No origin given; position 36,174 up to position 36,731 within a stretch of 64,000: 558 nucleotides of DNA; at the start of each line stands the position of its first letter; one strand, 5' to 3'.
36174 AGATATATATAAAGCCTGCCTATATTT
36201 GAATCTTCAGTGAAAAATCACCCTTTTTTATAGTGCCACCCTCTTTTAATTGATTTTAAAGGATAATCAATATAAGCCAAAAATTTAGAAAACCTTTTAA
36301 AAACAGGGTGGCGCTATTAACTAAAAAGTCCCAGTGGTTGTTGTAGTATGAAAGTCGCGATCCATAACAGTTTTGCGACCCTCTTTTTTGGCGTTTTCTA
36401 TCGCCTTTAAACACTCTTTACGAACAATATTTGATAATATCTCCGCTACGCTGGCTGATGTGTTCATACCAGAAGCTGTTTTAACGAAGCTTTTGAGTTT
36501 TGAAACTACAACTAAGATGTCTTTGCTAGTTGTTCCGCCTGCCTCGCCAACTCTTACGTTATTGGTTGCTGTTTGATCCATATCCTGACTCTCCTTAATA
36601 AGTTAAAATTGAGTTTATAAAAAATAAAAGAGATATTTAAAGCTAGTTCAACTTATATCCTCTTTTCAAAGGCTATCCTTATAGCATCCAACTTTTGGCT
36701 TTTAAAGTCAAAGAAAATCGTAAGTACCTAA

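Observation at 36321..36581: Histone-fold (DUF1931/HBb-like) protein encoded in a bacterial housekeeping neighbourhood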

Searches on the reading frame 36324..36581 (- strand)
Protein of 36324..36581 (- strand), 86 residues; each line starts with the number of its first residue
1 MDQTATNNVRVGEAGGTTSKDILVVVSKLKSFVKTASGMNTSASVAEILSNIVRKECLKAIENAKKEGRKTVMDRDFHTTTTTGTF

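Call 3: search_protein_families(library=pfam, proteins=[window:36324-36581:-], max_evalue=10)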
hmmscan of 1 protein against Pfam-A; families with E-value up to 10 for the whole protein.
window:36324-36581:- (86 aa): 4 families
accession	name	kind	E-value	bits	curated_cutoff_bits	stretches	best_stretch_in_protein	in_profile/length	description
PF00808.29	CBFD_NFYB_HMF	-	0.022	15.4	21.4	1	44-76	28-60/65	Histone-like transcription factor (CBF/NF-Y) and archaeal histone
PF09123.17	DUF1931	-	0.054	14.1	21.8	1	30-80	2-56/138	Domain of unknown function (DUF1931)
PF24492.1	HEAT_ECM29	-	0.08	13.5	27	1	24-56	70-102/160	Proteasome adapter and scaffold protein ECM29, HEAT-repeat domain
PF08664.15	YcbB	-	0.081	13.5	27.4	1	12-73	10-70/136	YcbB domain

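Call 4: search_protein_families(library=ncbifam, proteins=[window:36324-36581:-], max_evalue=10)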
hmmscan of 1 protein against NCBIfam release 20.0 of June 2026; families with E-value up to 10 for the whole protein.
window:36324-36581:- (86 aa): 1 family
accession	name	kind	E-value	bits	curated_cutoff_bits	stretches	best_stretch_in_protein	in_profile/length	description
NF043032.1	archaea_histone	superfamily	9.2e-05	22.8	50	1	44-76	24-56/60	histone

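Call 5: search_solved_structures(query=window:36324-36581:-, max_evalue=10, show_alignments=3)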
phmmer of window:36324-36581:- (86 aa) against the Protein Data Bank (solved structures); distinct sequences matched with E-value up to 10: 8.
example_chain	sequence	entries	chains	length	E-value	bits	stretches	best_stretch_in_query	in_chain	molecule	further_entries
8cmp_A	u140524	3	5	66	5.4e-13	52.2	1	21-77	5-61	CBFD_NFYB_HMF domain-containing protein | Transcription factor CBF/NF-Y/archaeal histone domain-containing protein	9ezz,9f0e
8fvx_A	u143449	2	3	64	6.8e-13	51.9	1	21-77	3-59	CBFD_NFYB_HMF domain-containing protein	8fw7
9f2c_A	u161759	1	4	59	0.0098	19.8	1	23-75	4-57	hypothetical protein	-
8bdk_A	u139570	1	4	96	0.024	18.5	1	29-77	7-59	DNA-binding protein HmvA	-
9qt0_A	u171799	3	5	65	0.047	17.6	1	17-77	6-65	DUF1931 domain-containing protein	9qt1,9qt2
6elu_A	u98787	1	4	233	0.23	15.4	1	11-60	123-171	Serum resistance associated; VSG protein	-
3j7a_K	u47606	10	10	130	1.2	13.1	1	53-76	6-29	40S ribosomal protein uS8 | 40S ribosomal protein S15A | 40S ribosomal protein S15A, putative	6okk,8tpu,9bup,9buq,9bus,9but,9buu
3jbn_K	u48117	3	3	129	1.4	13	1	54-76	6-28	40S ribosomal protein uS8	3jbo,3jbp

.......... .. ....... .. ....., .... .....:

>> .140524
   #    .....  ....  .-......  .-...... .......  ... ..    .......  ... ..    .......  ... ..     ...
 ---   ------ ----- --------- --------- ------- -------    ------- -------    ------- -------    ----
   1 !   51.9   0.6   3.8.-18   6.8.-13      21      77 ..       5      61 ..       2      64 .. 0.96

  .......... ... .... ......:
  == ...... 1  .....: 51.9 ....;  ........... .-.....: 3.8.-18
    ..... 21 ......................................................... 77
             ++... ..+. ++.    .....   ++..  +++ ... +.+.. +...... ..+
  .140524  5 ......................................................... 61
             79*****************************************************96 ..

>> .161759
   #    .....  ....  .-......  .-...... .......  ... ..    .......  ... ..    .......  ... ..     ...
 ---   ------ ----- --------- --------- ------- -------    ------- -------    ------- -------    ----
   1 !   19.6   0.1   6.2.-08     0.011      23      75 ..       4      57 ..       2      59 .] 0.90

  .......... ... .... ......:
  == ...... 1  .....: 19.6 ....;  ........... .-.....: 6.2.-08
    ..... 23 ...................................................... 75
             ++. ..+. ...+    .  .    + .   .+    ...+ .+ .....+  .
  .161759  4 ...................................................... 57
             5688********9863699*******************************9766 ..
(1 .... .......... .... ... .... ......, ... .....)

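Call 6: find_homologous_proteins(query=window:36324-36581:-)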
Query window:36324-36581:- (86 aa): 320 proteins with E <= 0.001 among 321 candidates; the best 120 are listed.
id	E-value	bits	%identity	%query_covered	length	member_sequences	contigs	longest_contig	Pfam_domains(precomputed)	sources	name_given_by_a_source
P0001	5.3e-46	171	100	100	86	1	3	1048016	-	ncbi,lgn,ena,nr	ncbi:MAG TPA: hypothetical protein PKD37_00200 [Oligoflexia bacterium]|nr:hypothetical protein [Olig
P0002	6.3e-21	92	69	72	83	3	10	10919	-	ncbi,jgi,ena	jgi:histone H3/H4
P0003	1.4e-20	91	68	72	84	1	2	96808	-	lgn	-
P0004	7.4e-20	88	73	73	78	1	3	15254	-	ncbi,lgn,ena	-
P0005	8.8e-20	88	68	72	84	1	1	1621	-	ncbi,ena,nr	ncbi:MAG: hypothetical protein EBZ48_14920 [Proteobacteria bacterium]|nr:hypothetical protein [Pseud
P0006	1.1e-19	88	74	71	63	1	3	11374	-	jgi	-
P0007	1.2e-19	88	69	79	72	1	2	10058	-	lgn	-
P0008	3.2e-19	86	67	71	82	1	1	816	-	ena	-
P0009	3.9e-19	86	65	72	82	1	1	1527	-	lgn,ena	-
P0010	4.0e-19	86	61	81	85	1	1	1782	-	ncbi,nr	ncbi:MAG: hypothetical protein KDD44_09370 [Bdellovibrionales bacterium]|nr:hypothetical protein [Bd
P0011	4.9e-19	86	66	72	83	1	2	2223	-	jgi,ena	jgi:histone H3/H4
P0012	5.5e-19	86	60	78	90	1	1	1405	-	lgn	-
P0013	6.3e-19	85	68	72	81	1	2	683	-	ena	-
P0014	7.0e-19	85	68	77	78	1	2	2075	-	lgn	-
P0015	1.5e-18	84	57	90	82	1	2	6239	-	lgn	-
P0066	3.8e-16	77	60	78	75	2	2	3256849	-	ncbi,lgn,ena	ncbi:MAG: histone-like protein [Bdellovibrionota bacterium]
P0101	1.9e-15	74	65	72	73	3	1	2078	PF00808.30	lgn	-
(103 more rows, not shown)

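Call 22: predict_structure(alignment_id=A2)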
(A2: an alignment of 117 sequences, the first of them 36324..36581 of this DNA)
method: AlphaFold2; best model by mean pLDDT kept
length: 86 residues; sequences in the alignment: 117
mean_pLDDT: 82.9   pTM: 0.60
mean pLDDT of the five models: 82.9, 77.8, 76.6, 76.3, 74.9
residues with pLDDT >= 90: 56; 70-90: 3; 50-70: 21; < 50: 6
segments of 3 or more residues with pLDDT < 50: 12-17
pLDDT, mean of each block of 10 residues (from residue 1): 62 52 96 97 94 96 97 86 54
secondary structure, 60 per line:
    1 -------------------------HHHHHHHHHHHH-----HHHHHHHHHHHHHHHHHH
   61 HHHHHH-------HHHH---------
elements in order: H26-37 H43-66 H74-77

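Call 24: find_encoding_contigs(protein=window:36324-36581:-, flank=3000, max_places=4)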
Protein window:36324-36581:- (86 aa): 5 contigs read that carry it; 3 places shown.
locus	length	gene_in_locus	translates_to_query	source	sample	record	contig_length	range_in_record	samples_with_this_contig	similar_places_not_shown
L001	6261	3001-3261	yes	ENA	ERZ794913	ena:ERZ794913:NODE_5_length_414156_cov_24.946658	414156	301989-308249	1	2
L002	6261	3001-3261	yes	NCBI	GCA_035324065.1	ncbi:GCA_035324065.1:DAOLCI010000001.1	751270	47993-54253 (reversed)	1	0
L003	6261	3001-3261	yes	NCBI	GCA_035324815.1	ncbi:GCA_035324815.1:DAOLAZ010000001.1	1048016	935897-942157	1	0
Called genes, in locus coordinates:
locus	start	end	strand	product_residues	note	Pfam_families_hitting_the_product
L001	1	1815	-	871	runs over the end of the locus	PF19838:LptD_2 (faint)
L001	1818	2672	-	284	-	PF17848:Zn_ribbon_ACC, PF01039:Carboxyl_trans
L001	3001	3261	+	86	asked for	-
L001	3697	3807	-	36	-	-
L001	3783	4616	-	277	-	PF19420:DDAH_eukar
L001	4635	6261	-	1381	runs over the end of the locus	PF04997:RNA_pol_Rpb1_1, PF00623:RNA_pol_Rpb1_2, PF04983:RNA_pol_Rpb1_3, PF05000:RNA_pol_Rpb1_4, PF04998:RNA_pol_Rpb1_5, PF21668:RPOC_hybrid (faint), PF01333:Apocytochr_F_C (faint)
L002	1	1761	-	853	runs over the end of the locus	PF19838:LptD_2 (faint), PF04453:LptD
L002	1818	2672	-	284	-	PF17848:Zn_ribbon_ACC, PF01039:Carboxyl_trans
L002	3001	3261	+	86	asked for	-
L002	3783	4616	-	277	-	PF19420:DDAH_eukar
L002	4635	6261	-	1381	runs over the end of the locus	PF04997:RNA_pol_Rpb1_1, PF00623:RNA_pol_Rpb1_2, PF04983:RNA_pol_Rpb1_3, PF05000:RNA_pol_Rpb1_4, PF04998:RNA_pol_Rpb1_5, PF21668:RPOC_hybrid (faint), PF01333:Apocytochr_F_C (faint)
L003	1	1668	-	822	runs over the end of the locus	PF19838:LptD_2 (faint), PF04453:LptD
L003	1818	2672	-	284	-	PF17848:Zn_ribbon_ACC, PF01039:Carboxyl_trans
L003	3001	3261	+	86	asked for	-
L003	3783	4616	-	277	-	PF19420:DDAH_eukar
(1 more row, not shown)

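Call 25: find_related_loci(query=A2, collection=genome_contigs, flank=4000)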
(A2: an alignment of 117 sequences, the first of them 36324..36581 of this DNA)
Query A2 (86 aa) in genome_contigs; peptide patterns used: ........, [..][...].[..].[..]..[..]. (x = any residue, [..] = any of these).
600 stretches matched a pattern (row limit reached: there are more); 507 encode a relative of the query (tblastn E <= 1e-3); the best 80 are kept; 80 distinct loci.
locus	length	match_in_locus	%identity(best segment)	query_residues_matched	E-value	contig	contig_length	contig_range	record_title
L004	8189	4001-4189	73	17-79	1e-25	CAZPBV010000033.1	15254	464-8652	MAG TPA_asm: uncultured Bdellovibrionales bacterium isolate binchicken_co326_109 genome assembly, contig: NODE_1928_leng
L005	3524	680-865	69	16-77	3e-25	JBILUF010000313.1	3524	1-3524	MAG: Bdellovibrionota bacterium isolate ME2018-08-01_3300042480_group8_bin58 Rohwer_bin1205_scaffold_32459_c1, whole gen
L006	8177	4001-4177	69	19-77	6e-24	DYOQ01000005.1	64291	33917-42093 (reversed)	MAG TPA_asm: Bdellovibrio sp. isolate SulCav_GS09_5_2_36_46 SulCav_GS09_5_402_length_64291_cov_28_075690, whole genome s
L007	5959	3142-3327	71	17-78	2e-23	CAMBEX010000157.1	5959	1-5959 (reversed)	MAG: Bdellovibrio sp. ZAP7 isolate TH-11nov19-265 genome assembly, contig: TH-11nov19-C33169, whole genome shotgun seque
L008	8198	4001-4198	61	12-77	5e-23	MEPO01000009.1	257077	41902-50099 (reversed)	MAG: Bdellovibrionales bacterium GWA1_52_35 gwa1_scaffold_21, whole genome shotgun sequence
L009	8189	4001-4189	63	15-77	6e-23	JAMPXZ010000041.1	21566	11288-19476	MAG: Oligoflexia bacterium isolate R2F_R2FSRR_metabat.55 R2F_C1245, whole genome shotgun sequence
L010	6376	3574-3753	67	18-77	1e-22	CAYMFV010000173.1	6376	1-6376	MAG TPA_asm: uncultured Planctomycetales bacterium isolate binchicken_co172_206 genome assembly, contig: NODE_11901_leng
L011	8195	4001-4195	60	13-77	9e-23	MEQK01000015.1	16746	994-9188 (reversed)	MAG: Bdellovibrionales bacterium RIFOXYD1_FULL_55_31 rifoxyd1_full_scaffold_1227, whole genome shotgun sequence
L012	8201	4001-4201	60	13-79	1e-22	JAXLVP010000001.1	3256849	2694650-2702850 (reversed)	MAG: Bdellovibrionota bacterium isolate STL-BDEC1 C1.36.fa-1, whole genome shotgun sequence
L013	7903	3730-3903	66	20-77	1e-22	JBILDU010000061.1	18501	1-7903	MAG: Bdellovibrionota bacterium isolate ME2016-07-22_3300044628_group7_bin146 Rohwer_bin1162_scaffold_425_c1, whole geno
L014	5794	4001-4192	61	14-77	3e-22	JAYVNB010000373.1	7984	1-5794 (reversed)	MAG: Bacteriovoracaceae bacterium isolate GL65_DN_concoct_128 GL65_DN_concoct_128_372, whole genome shotgun sequence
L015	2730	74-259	66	17-78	3e-22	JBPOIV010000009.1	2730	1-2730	MAG: Myxococcota bacterium isolate MAG_886 c_000000593983, whole genome shotgun sequence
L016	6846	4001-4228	59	1-78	4e-22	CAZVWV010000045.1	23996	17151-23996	MAG TPA_asm: uncultured Bdellovibrionales bacterium isolate SRP286056_co1_714 genome assembly, contig: NODE_2410_length_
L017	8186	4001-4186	60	16-77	5e-22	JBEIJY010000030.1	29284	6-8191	MAG: Bdellovibrionales bacterium isolate Sample-103-S77-bin-69 Sample_103_S77-bin_69-k141_1689329, whole genome shotgun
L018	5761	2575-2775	58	11-77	6e-22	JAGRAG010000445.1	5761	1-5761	MAG: Bdellovibrionales bacterium isolate HKST-UBA12 2015-01-06_1_(paired)_contig_676770, whole genome shotgun sequence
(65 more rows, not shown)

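Call 26: fold_search(model_id=the predicted structure, library=pdb)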
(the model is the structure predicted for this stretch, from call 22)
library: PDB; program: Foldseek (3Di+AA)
matches with E <= 10: 923; with E <= 0.001: 5
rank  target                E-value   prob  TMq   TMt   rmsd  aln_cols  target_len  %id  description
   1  9ezz_A                2.6e-05  1.00  0.68  0.94   0.9        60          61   47  Bacterial histone protein HBb from Bdellovibrio bacteriovorus bound to DNA (released 2024-06-26)
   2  8fvx                  2.6e-05  1.00  0.67  0.90   0.9        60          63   47  Histone from Bdellovibrio bacteriovorus (released 2023-08-30)
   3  9ezz_B                4.4e-05  1.00  0.66  0.90   0.7        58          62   48  Bacterial histone protein HBb from Bdellovibrio bacteriovorus bound to DNA (released 2024-06-26)
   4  9f0e_A                6.9e-05  1.00  0.67  0.96   0.7        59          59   47  Bacterial histone protein HBb from Bdellovibrio bacteriovorus bound to DNA (released 2024-06-26)
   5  8cmp                  1.2e-04  1.00  0.65  0.95   0.8        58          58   48  DNA-binding bacterial histone protein HBB from Bdellovibrio bacteriovorus (released 2024-03-06)
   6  9f2c_A                2.5e-03  1.00  0.61  0.87   1.2        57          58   37  Archaeal histone protein HTkC from Thermococcus kodakarensis (released 2024-10-02)
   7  9qt0_A                4.6e-03  1.00  0.61  0.90   1.2        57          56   30  DNA-binding bacterial histone HLp from Leptospira perolatii (released 2025-12-24)
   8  9qt1_A                5.9e-03  1.00  0.62  0.91   1.1        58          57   31  Bacterial histone HLp from Leptospira perolatii bound to DNA (released 2025-12-24)
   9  9f2c_B                1.1e-02  1.00  0.59  0.86   1.1        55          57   38  Archaeal histone protein HTkC from Thermococcus kodakarensis (released 2024-10-02)
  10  1ku5_A                4.0e-02  1.00  0.46  0.56   2.9        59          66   24  Crystal Structure of recombinant histone HPhA from hyperthermophilic archaeon Pyrococcus horikoshii OT3 (released 2003-08-26)
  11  1a7w                  6.7e-02  1.00  0.56  0.70   1.8        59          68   25  CRYSTAL STRUCTURE OF THE HISTONE HMFB FROM METHANOTHERMUS FERVIDUS (released 1999-03-23)
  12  9qv5_A                7.6e-02  0.99  0.48  0.58   2.8        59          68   22  Asgard Archaeal HHoB nucleosome in the closed conformation (released 2025-10-29)
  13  8bdk_A                8.2e-02  1.00  0.56  0.50   2.6        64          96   28  Structure of a non-canonical histone from archaea (released 2023-07-12)
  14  1h3o_B                1.1e-01  0.99  0.49  0.55   2.7        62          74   18  Crystal Structure of the Human TAF4-TAF12 (TAFII135-TAFII20) Complex (released 2002-09-26)
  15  1b67_A                1.2e-01  0.98  0.47  0.57   2.8        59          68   20  CRYSTAL STRUCTURE OF THE HISTONE HMFA FROM METHANOTHERMUS FERVIDUS (released 2000-01-17)
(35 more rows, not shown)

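Call 34: find_encoding_contigs(protein=P0003, flank=5000, max_places=2)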
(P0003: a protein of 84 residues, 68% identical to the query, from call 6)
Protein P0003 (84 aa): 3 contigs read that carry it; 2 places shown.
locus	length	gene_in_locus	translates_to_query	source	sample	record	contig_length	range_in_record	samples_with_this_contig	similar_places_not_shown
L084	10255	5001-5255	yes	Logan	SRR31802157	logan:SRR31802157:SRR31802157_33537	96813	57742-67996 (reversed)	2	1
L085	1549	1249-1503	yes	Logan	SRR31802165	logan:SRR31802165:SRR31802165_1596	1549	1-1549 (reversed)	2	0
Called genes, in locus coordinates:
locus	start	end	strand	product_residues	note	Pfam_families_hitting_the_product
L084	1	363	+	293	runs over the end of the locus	PF01882:DUF58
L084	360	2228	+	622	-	PF07584:BatA (weak)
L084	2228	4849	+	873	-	PF05762:VWA_CoxE (faint), PF13768:VWA_3, PF00092:VWA, PF13519:VWA_2, PF07090:GATase1_like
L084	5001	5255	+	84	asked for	-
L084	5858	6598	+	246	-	PF01036:Bac_rhodopsin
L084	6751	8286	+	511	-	PF01266:DAO, PF01593:Amino_oxidase, PF13450:NAD_binding_8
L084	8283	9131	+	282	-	PF00494:SQS_PSY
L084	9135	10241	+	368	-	PF05834:Lycopene_cycl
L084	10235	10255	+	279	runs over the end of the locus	PF15461:BCD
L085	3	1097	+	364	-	?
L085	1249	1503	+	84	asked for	-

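Call 35: find_encoding_contigs(protein=P0066, flank=5000, max_places=2)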
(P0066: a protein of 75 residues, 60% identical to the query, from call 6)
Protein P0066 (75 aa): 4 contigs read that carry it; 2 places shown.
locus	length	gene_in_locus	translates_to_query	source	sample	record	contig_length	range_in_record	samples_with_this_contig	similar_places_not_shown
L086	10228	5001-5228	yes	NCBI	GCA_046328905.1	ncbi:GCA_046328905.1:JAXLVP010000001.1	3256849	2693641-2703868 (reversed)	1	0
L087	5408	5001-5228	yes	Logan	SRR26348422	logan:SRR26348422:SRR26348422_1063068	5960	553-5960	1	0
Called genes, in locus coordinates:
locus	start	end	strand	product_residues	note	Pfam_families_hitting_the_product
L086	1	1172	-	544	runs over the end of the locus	PF00437:T2SSE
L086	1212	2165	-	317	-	PF08666:SAF, PF13144:ChapFlgA (weak)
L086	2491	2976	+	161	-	-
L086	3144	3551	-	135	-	PF07963:N_methyl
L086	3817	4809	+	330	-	-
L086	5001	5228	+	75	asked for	-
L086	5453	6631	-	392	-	PF00266:Aminotran_5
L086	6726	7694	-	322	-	PF02445:NadA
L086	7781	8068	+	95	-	PF00708:Acylphosphatase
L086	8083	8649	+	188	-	-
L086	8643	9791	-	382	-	PF07995:GSDH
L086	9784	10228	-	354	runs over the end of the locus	-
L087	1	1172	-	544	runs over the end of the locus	PF00437:T2SSE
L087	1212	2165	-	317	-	PF08666:SAF, PF13144:ChapFlgA (weak)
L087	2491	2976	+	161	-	-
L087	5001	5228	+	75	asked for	-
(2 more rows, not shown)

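Call 36: find_encoding_contigs(protein=P0004, flank=5000, max_places=2)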
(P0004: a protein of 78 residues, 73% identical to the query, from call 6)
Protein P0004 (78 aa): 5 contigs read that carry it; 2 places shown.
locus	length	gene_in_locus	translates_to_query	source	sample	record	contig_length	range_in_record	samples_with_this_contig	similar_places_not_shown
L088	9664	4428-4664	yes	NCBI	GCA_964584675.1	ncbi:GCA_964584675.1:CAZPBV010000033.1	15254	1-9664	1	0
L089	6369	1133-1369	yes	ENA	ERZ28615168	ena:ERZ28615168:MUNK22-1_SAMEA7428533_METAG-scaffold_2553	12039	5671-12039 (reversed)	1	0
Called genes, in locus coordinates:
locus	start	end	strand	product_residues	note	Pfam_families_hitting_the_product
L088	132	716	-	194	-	-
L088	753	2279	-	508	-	PF08668:HDOD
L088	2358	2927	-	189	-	-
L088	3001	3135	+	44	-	-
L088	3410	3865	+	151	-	-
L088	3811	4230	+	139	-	-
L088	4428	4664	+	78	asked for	-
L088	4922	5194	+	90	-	PF02699:YajC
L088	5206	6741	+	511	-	PF21760:SecD_1st, PF22599:SecDF_P1_head, PF02355:SecD_SecF_C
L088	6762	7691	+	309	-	PF02355:SecD_SecF_C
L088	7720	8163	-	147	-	-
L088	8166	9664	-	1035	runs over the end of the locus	PF00873:ACR_tran, PF03176:MMPL (faint)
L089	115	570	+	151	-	-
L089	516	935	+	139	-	-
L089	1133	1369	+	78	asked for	-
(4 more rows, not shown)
